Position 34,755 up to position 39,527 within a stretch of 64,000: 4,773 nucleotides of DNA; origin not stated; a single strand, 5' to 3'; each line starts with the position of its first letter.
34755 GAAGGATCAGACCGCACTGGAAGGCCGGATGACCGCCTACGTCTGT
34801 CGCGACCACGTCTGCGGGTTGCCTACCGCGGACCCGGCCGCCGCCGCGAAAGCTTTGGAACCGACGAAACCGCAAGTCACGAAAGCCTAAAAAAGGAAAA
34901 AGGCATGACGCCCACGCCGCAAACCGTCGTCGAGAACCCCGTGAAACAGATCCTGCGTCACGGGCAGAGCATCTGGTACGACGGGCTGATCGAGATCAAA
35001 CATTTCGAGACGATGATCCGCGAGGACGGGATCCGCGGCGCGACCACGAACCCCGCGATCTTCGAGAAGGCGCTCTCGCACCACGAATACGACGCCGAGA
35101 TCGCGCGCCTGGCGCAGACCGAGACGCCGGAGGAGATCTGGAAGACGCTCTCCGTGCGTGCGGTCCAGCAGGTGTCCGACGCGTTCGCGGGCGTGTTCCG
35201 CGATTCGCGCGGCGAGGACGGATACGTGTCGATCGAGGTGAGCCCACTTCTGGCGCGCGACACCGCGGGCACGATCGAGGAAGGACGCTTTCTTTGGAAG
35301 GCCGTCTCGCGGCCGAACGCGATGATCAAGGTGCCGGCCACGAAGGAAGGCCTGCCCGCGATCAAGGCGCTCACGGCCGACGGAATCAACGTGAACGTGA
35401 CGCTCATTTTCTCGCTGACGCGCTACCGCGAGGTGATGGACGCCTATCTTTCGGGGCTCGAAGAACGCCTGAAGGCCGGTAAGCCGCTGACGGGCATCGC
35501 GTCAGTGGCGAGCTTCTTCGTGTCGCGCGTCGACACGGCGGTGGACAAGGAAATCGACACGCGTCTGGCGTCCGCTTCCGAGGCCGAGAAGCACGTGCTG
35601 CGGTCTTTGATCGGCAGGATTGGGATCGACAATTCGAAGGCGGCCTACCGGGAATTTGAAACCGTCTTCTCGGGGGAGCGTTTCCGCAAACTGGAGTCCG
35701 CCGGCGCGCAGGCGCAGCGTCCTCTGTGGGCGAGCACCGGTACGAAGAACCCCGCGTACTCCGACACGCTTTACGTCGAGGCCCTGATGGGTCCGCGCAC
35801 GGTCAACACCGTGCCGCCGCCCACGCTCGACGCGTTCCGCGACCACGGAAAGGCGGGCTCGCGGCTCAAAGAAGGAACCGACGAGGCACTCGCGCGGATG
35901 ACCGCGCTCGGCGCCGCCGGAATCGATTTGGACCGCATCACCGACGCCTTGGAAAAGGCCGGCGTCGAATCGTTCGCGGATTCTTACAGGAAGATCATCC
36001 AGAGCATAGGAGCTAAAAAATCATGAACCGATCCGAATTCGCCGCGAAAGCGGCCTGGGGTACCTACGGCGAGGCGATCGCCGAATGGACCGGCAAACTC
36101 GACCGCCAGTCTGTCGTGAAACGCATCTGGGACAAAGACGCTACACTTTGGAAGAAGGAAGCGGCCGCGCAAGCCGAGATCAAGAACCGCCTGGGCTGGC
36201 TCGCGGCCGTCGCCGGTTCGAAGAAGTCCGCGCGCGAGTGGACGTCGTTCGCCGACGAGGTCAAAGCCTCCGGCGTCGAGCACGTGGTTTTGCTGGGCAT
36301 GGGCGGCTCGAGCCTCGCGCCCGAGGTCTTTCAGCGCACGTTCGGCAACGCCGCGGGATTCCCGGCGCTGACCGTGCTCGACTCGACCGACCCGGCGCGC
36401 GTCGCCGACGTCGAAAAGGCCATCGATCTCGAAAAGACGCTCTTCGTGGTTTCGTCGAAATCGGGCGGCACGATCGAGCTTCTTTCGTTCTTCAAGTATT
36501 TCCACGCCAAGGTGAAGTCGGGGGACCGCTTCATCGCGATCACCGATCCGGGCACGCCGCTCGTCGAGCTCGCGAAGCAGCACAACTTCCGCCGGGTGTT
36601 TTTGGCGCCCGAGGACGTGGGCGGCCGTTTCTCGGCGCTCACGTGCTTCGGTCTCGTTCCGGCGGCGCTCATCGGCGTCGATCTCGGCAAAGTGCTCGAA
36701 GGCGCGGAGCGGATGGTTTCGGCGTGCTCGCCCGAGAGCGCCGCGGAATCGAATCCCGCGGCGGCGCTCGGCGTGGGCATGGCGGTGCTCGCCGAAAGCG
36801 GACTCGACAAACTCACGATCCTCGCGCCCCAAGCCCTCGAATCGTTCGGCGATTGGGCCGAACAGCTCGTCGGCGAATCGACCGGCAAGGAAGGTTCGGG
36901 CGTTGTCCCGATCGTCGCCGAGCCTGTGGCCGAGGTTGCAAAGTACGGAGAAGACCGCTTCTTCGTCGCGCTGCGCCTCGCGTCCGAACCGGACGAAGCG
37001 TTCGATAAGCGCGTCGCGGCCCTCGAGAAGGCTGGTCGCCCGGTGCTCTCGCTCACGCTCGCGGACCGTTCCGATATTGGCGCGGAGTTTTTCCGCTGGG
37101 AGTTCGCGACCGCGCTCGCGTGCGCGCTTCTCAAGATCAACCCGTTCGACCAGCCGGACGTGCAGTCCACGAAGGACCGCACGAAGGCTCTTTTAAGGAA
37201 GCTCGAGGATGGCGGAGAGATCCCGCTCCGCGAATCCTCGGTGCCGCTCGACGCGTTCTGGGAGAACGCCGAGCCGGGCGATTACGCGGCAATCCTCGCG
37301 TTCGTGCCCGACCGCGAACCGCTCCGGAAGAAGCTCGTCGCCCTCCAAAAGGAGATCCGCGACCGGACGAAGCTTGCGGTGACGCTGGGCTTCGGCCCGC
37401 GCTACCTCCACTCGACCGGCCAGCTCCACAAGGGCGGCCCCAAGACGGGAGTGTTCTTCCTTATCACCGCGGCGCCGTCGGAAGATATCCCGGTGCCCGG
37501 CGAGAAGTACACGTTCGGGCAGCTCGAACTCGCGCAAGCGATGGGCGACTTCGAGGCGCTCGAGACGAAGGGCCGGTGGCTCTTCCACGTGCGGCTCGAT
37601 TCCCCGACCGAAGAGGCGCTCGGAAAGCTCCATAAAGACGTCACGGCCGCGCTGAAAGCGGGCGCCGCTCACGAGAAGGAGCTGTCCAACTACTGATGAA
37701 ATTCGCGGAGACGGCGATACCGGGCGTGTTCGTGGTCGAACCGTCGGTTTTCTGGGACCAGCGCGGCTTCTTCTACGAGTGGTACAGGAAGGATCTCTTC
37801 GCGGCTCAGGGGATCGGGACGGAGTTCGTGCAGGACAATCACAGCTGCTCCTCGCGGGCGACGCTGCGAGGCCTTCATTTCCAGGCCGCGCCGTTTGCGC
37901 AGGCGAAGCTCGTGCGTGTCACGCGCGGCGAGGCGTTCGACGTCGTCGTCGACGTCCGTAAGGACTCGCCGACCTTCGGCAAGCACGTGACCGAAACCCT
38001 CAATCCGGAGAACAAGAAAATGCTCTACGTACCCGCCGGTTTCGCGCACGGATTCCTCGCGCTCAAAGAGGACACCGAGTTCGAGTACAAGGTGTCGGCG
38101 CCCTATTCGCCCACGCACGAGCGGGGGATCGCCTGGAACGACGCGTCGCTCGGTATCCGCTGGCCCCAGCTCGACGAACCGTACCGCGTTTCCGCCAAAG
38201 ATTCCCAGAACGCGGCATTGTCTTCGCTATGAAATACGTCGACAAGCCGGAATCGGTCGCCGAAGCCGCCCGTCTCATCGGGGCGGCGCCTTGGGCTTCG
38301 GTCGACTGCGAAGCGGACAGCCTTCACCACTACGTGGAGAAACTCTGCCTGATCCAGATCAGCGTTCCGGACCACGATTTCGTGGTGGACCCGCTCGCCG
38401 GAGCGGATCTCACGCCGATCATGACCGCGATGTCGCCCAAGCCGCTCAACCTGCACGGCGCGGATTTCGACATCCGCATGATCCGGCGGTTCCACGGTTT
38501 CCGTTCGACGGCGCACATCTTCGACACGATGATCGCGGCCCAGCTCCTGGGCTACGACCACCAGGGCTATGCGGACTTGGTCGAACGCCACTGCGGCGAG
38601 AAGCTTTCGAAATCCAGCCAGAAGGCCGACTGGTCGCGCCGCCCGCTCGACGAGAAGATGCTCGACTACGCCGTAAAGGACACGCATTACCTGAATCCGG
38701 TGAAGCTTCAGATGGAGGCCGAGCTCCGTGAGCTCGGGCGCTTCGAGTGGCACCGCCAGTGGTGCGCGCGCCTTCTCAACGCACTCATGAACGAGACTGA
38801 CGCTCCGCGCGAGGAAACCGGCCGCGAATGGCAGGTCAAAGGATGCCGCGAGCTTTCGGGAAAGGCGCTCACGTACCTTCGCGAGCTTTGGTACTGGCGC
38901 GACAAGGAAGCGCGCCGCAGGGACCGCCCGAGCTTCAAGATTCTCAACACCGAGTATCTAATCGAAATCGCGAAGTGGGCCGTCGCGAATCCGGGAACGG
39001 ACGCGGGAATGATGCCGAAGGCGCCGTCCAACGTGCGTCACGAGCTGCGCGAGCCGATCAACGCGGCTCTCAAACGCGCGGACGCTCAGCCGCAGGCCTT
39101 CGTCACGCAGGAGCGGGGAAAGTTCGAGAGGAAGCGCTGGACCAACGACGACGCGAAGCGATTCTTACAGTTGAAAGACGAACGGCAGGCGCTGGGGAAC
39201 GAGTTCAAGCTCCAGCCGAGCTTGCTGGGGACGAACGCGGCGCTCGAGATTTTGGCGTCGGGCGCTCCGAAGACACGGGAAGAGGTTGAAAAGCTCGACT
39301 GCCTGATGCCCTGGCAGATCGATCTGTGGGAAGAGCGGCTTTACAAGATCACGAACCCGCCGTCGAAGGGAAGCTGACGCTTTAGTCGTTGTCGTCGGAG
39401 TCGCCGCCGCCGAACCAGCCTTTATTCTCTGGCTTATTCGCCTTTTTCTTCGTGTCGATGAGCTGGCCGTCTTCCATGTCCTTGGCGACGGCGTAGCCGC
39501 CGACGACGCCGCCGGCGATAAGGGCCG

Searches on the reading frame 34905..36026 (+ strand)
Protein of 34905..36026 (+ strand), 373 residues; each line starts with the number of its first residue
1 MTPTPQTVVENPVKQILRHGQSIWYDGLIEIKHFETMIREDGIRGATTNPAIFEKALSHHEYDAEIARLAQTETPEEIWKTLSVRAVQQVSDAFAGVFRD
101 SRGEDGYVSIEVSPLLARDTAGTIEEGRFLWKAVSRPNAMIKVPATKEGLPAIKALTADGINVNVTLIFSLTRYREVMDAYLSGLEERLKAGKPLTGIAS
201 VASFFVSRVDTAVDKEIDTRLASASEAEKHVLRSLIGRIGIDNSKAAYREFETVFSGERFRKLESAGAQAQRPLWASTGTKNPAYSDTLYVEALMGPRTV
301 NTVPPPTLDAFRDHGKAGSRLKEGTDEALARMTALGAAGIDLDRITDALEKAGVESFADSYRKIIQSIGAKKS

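Call 42: search_protein_families(library=pfam, proteins=[window:34905-36026:+], max_evalue=0.00001)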
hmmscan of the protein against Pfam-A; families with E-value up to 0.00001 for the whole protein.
window:34905-36026:+ (373 aa): 1 family
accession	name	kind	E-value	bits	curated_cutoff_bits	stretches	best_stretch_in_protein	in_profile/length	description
PF00923.25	TAL_FSA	-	1.4e-79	267.9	27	1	23-368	1-285/285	Transaldolase/Fructose-6-phosphate aldolase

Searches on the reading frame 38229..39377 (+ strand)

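Call 42: search_protein_families(library=pfam, proteins=[window:38229-39377:+], max_evalue=0.00001)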
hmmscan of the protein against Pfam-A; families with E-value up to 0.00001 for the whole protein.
window:38229-39377:+ (382 aa): 2 families
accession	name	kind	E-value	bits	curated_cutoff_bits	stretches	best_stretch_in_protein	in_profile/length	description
PF01612.26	DNA_pol_A_exo1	-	5.5e-30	104.9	23.6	1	2-166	2-172/173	3'-5' exonuclease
PF00570.28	HRDC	-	1.2e-12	48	23.8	1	217-249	5-37/68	HRDC domain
